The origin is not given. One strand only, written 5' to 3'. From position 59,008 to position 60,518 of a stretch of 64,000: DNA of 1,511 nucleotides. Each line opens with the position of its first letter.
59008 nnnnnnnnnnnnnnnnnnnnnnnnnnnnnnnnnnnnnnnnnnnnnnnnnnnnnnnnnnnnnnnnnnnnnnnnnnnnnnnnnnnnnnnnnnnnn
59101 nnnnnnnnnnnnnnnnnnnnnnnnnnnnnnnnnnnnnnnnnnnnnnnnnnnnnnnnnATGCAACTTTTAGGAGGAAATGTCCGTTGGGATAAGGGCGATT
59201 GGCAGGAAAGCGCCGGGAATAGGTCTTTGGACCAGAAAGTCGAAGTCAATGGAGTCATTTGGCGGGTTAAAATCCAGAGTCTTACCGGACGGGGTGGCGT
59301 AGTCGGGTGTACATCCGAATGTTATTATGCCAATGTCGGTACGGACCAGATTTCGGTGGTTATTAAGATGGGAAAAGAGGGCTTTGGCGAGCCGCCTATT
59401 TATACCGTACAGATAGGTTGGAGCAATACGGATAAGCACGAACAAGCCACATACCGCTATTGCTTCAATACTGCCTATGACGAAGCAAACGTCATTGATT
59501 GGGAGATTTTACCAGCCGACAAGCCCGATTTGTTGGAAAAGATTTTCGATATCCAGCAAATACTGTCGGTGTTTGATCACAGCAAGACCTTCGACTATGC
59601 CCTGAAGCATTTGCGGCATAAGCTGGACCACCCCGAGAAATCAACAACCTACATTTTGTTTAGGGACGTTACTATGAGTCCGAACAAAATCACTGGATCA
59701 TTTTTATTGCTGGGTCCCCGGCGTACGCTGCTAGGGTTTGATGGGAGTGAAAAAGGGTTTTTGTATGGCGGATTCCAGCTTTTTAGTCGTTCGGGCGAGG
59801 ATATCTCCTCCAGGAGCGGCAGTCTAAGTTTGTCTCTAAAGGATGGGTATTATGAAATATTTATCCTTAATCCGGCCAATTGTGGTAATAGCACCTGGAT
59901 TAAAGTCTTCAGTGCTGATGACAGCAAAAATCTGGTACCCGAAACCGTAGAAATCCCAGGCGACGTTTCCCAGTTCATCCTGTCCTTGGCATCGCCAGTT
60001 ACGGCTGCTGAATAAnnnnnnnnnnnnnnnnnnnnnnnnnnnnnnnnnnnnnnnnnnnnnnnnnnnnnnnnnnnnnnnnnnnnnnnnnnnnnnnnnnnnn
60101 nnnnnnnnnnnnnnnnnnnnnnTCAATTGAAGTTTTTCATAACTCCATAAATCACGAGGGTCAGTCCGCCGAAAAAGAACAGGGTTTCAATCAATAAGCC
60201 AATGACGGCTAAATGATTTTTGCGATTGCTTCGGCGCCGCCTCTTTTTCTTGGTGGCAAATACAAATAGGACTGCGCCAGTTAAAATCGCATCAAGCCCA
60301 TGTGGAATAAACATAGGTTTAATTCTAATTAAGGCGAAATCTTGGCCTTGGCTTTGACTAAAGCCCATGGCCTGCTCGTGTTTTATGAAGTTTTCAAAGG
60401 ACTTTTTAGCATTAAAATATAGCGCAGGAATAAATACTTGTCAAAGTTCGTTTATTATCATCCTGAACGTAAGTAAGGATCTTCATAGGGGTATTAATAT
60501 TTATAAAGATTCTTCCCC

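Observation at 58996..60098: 1.1-kb single-gene cassette bounded by perfect 25-bp direct repeats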

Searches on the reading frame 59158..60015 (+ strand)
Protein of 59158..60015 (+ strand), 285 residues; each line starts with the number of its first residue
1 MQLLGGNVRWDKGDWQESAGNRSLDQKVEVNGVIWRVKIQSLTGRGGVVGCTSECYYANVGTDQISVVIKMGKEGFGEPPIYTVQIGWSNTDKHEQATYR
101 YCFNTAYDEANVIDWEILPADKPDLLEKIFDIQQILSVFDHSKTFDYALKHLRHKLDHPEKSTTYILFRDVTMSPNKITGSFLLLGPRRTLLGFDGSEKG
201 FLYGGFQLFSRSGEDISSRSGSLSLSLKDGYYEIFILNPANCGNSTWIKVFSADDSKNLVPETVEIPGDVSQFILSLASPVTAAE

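Call 9: search_protein_families(library=pfam, proteins=[window:59158-60015:+], max_evalue=0.1)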
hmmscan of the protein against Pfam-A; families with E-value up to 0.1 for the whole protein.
window:59158-60015:+ (285 aa): 0 families

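Call 10: find_encoding_contigs(protein=window:59158-60015:+, flank=10000, max_places=10)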
Protein window:59158-60015:+ (285 aa): 3 contigs read that carry it; 2 places shown.
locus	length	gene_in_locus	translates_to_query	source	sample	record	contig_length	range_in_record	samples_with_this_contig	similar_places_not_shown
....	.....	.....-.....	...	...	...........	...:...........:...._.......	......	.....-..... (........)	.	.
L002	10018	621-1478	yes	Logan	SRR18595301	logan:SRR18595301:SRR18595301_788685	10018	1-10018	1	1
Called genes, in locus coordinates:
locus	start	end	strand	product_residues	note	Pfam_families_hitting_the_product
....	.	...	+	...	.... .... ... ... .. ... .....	-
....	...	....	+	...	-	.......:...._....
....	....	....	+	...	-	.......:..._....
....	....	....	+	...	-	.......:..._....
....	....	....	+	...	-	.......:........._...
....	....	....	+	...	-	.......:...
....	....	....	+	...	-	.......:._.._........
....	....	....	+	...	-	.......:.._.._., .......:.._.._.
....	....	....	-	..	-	-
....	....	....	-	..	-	-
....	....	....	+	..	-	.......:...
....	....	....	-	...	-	-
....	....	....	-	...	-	-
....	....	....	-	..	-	-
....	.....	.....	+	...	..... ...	-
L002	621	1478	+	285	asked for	-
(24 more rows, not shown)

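Call 11: find_homologous_proteins(query=window:59158-60015:+, max_evalue=0.001)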
Query window:59158-60015:+ (285 aa): 1 proteins with E <= 0.001 among 820 candidates.
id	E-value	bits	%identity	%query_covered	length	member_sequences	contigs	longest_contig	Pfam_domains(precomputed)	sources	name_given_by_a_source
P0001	2.4e-192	656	100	100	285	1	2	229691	-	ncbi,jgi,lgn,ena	ncbi:MAG: hypothetical protein WCT08_03505 [Patescibacteria group bacterium]|jgi:hypothetical protei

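Call 37: search_protein_families(library=phrogs, proteins=[window:59158-60015:+], max_evalue=0.1)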
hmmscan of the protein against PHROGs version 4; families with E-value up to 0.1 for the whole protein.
window:59158-60015:+ (285 aa): 0 families

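Call 41: predict_structure(protein=window:59158-60015:+)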
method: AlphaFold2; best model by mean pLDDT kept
length: 285 residues; sequences in the alignment: 1
mean_pLDDT: 36.7   pTM: 0.25
mean pLDDT of the five models: 36.7, 36.6, 31.7, 30.9, 28.2
residues with pLDDT >= 90: 0; 70-90: 0; 50-70: 42; < 50: 243
segments of 3 or more residues with pLDDT < 50: 1-8, 29-31, 40-207, 218-241, 249-262, 267-285
pLDDT, mean of each block of 10 residues (from residue 1): 32 53 54 50 35 28 33 40 30 28 24 26 27 25 30 32 36 32 41 37 41 50 39 42 50 38 48 34 24
secondary structure, 60 per line:
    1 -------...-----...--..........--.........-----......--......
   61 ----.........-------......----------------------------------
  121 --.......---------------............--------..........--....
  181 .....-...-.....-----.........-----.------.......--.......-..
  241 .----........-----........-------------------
elements in order: E8-10 E16-18 E21-30 E33-41 E47-52 E55-60 E65-73 E81-86 H123-129 H145-156 E165-174 E177-185 E191-195 E201-209 E222-228 E231-237 E246-253 E259-266

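Call 44: search_protein_families(library=padloc, proteins=[window:59158-60015:+], max_evalue=0.1)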
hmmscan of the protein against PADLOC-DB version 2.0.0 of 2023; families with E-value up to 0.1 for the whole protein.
window:59158-60015:+ (285 aa): 0 families

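Call 45: search_protein_families(library=ncbifam, proteins=[window:59158-60015:+], max_evalue=0.1)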
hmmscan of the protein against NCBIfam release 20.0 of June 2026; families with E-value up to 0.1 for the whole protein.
window:59158-60015:+ (285 aa): 0 families

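Call 46: search_solved_structures(query=window:59158-60015:+, max_evalue=1)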
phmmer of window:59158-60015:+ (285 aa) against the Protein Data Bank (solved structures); distinct sequences matched with E-value up to 1: 0.

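Call 49: search_dna_similar(query=window:59158-60015:+, collection=plasmids, mode=protein, max_evalue=0.01)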
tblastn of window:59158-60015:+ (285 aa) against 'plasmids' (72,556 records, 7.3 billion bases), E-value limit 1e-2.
No match.

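Call 51: search_protein_representatives(protein=window:59158-60015:+)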
Query: 285 residues. Proteins with E-value up to 0.001 (for the whole library): 3; up to 1e-10: 1; up to 1e-30: 1. The best 3 are listed.
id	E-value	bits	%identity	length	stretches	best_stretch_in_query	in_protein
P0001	7.6e-193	655.6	100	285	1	1-285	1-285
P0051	2.4e-09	53.4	27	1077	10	242-280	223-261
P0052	1.6e-04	37.5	25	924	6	193-256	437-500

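Call 55: search_protein_families(library=pfam, proteins=[P0051, P0052], max_evalue=0.01)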
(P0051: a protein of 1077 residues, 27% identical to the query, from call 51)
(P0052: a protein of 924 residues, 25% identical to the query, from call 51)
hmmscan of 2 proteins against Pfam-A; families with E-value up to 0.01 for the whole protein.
P0051 (1077 aa): 3 families
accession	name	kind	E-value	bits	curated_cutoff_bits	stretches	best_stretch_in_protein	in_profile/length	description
PF23088.1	DUF7047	-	2.5e-09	37.6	27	0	367-403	20-55/61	Domain of unknown function (DUF7047)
PF21047.3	HEAT_Maestro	-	0.0019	18.6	27.4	0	607-636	37-66/229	Maestro, HEAT repeats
PF21605.3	CRLF2-like_D2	-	0.0077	16.7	27.3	0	500-539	7-46/94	Cytokine receptor-like factor 2-like, D2 domain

P0052 (924 aa): 7 families
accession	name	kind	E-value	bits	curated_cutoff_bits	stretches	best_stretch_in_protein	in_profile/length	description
PF13573.12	SprB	-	7.7e-124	403.5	28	11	427-459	2-34/37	SprB repeat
PF06832.18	BiPBP_C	-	4e-10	39.9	26.8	0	695-716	61-83/90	Penicillin-Binding Protein C-terminus Family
PF23664.1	Ig_Pom152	-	8e-10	39.4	27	0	657-695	10-47/106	Nucleoporin pom152-like, immunoglobulin-like domain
PF17957.7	Big_7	-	1.2e-06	29.4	24.1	0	370-403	46-70/70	Bacterial Ig domain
PF17698.6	DUF5544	-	5.9e-06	26.9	25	0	631-694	57-121/125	Family of unknown function (DUF5544)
PF07679.22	I-set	-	0.0042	17.5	23.7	0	733-795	3-67/90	Immunoglobulin I-set domain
PF06101.16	Vps62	-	0.0054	15.6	22.1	0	840-868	182-210/541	Vacuolar protein sorting-associated protein 62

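Call 65: search_protein_families(library=pfam, proteins=[L015:105-1082:-, L010:592-768:-], max_evalue=0.001)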
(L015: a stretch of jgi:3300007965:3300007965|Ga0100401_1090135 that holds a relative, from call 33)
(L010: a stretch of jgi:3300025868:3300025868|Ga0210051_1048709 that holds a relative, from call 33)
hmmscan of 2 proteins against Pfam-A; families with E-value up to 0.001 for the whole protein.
L015:105-1082:- (325 aa): 2 families
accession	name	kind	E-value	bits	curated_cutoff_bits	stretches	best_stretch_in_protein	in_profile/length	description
PF13936.12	HTH_38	-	2.1e-14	53.4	27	1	3-43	4-44/44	Helix-turn-helix domain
PF13384.12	HTH_23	-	0.0002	21.5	24.6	0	12-45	11-45/50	Homeodomain-like domain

L010:592-768:- (58 aa): 0 families

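Call 70: find_related_loci(query=window:59158-60015:+, collection=viral_contigs, flank=5000)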
Query window:59158-60015:+ (285 aa) in viral_contigs; peptide patterns used: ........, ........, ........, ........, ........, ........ (x = any residue, [..] = any of these).
12 stretches matched a pattern, but none encodes a relative of the query by tblastn (E <= 1e-3).

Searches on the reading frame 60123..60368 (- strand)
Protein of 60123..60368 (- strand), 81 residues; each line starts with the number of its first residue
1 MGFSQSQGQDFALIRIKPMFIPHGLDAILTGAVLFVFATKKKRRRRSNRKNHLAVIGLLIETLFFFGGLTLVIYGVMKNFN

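Call 9: search_protein_families(library=pfam, proteins=[window:60123-60368:-], max_evalue=0.1)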
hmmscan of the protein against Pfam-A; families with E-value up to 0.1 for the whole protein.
window:60123-60368:- (81 aa): 3 families
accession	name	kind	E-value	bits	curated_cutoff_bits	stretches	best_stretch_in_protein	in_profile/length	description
PF06749.17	DUF1218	-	0.023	15.6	25.3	1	32-79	14-60/95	Protein of unknown function (DUF1218)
PF09933.14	DUF2165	-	0.078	13.5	24.9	1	29-72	79-121/157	Predicted small integral membrane protein (DUF2165)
PF11119.13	DUF2633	-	0.088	13.1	25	0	43-75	3-33/43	Protein of unknown function (DUF2633)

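Call 26: find_related_loci(query=A1, collection=metagenome_contigs, flank=6000)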
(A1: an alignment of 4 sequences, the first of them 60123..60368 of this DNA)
Query A1 (81 aa) in metagenome_contigs; peptide patterns used: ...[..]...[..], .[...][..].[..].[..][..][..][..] (x = any residue, [..] = any of these).
600 stretches matched a pattern (row limit reached: there are more); 2 encode a relative of the query (tblastn E <= 1e-3); 2 distinct loci.
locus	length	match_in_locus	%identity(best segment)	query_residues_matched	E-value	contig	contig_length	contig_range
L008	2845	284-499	85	9-81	7e-30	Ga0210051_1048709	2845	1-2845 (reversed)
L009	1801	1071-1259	40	19-81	4e-10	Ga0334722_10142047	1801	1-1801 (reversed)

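Call 27: find_related_loci(query=A1, collection=genome_contigs, flank=6000)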
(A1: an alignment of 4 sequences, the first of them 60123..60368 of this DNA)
Query A1 (81 aa) in genome_contigs; peptide patterns used: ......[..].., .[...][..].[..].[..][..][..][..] (x = any residue, [..] = any of these).
27 stretches matched a pattern, but none encodes a relative of the query by tblastn (E <= 1e-3).

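Call 31: find_homologous_proteins(query=window:60123-60368:-, max_evalue=0.001)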
Query window:60123-60368:- (81 aa): 2 proteins with E <= 0.001 among 10 candidates.
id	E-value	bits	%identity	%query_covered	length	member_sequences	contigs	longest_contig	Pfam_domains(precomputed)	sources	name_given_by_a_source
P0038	1.0e-32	129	100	78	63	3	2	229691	-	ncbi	ncbi:MAG: hypothetical protein WCT08_03510 [Patescibacteria group bacterium]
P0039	7.6e-23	97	78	73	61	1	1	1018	-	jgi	jgi:hypothetical protein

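Call 33: find_encoding_contigs(protein=P0041, flank=10000, max_places=10)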
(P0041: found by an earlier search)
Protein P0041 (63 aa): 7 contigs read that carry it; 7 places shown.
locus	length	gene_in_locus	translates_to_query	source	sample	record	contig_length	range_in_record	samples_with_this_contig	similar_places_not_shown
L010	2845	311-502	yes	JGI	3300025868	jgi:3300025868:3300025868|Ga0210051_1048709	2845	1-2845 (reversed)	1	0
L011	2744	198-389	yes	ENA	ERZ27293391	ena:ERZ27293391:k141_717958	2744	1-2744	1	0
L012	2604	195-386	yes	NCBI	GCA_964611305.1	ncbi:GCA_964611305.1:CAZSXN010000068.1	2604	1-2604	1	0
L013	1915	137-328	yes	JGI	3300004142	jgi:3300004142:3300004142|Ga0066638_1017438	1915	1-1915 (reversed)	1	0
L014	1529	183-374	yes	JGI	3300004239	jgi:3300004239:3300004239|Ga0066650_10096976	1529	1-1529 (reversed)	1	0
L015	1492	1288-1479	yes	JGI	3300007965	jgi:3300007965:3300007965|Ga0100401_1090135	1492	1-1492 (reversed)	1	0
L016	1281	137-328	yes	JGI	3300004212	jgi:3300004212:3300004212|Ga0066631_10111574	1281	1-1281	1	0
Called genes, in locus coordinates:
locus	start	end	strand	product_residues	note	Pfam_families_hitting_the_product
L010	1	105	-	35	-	?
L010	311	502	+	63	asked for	-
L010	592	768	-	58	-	-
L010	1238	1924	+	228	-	PF00432:Prenyltrans (weak)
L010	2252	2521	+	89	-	PF07690:MFS_1 (weak)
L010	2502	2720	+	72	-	-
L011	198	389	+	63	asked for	-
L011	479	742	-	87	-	-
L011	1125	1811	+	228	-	PF00432:Prenyltrans (weak)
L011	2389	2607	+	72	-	-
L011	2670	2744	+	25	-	?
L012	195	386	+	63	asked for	-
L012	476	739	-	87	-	-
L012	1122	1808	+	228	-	PF00432:Prenyltrans (weak)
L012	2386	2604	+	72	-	?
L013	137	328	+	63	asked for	-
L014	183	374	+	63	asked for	-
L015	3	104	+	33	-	?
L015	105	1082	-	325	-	PF13936:HTH_38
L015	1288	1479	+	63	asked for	-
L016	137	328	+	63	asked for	-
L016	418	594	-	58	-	-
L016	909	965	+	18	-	-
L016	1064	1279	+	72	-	?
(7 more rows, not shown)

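Call 34: find_encoding_contigs(protein=P0039, flank=10000, max_places=5)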
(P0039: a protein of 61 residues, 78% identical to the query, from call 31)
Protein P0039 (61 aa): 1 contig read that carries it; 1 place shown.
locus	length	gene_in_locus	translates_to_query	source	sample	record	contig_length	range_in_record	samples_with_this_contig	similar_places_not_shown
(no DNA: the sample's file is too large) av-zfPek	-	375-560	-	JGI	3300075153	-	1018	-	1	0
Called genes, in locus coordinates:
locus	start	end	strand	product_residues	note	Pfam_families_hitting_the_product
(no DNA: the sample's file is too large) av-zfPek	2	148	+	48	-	?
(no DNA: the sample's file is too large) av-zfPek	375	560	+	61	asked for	-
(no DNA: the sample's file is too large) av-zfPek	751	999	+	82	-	PF01541:GIY-YIG, PF10544:T5orf172 (weak)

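Call 37: search_protein_families(library=phrogs, proteins=[window:60123-60368:-], max_evalue=0.1)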
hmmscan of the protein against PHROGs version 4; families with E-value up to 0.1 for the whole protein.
window:60123-60368:- (81 aa): 0 families

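Call 44: search_protein_families(library=padloc, proteins=[window:60123-60368:-], max_evalue=0.1)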
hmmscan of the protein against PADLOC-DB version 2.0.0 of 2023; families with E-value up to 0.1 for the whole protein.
window:60123-60368:- (81 aa): 0 families

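Call 45: search_protein_families(library=ncbifam, proteins=[window:60123-60368:-], max_evalue=0.1)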
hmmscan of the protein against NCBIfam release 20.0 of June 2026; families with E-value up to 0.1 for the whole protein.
window:60123-60368:- (81 aa): 2 families
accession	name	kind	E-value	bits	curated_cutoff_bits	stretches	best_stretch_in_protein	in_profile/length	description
TIGR01333.1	cyt_b559_beta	equivalog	0.013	15.1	61.15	1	53-70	19-36/43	cytochrome b559 subunit beta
NF045534.1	small_EYxxD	equivalog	0.076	12.7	29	1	32-47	21-37/37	EYxxD motif small membrane protein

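Call 65: search_protein_families(library=pfam, proteins=[L015:105-1082:-, L010:592-768:-], max_evalue=0.001)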
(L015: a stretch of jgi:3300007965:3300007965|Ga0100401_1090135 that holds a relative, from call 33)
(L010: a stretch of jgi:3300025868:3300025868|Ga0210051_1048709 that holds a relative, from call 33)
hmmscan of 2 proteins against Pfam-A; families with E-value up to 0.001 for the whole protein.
L015:105-1082:- (325 aa): 2 families
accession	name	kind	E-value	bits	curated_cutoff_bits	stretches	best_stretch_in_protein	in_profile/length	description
PF13936.12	HTH_38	-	2.1e-14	53.4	27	1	3-43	4-44/44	Helix-turn-helix domain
PF13384.12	HTH_23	-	0.0002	21.5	24.6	0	12-45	11-45/50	Homeodomain-like domain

L010:592-768:- (58 aa): 0 families

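Call 74: find_encoding_contigs(protein=P0050, flank=10000, max_places=5)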
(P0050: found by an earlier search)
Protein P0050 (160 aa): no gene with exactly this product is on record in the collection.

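Call 81: find_encoding_contigs(protein=window:60123-60368:-, flank=4000, max_places=10)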
Protein window:60123-60368:- (81 aa): 4 contigs read that carry it; 1 place shown.
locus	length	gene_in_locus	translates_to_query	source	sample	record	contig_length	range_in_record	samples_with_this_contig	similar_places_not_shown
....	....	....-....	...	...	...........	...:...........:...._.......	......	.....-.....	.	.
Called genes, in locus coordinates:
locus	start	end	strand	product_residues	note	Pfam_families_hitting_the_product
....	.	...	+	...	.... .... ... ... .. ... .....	-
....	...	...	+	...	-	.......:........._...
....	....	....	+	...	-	-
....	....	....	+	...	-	-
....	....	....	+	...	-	-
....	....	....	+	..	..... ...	-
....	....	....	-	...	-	-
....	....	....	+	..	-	-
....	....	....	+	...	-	-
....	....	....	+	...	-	-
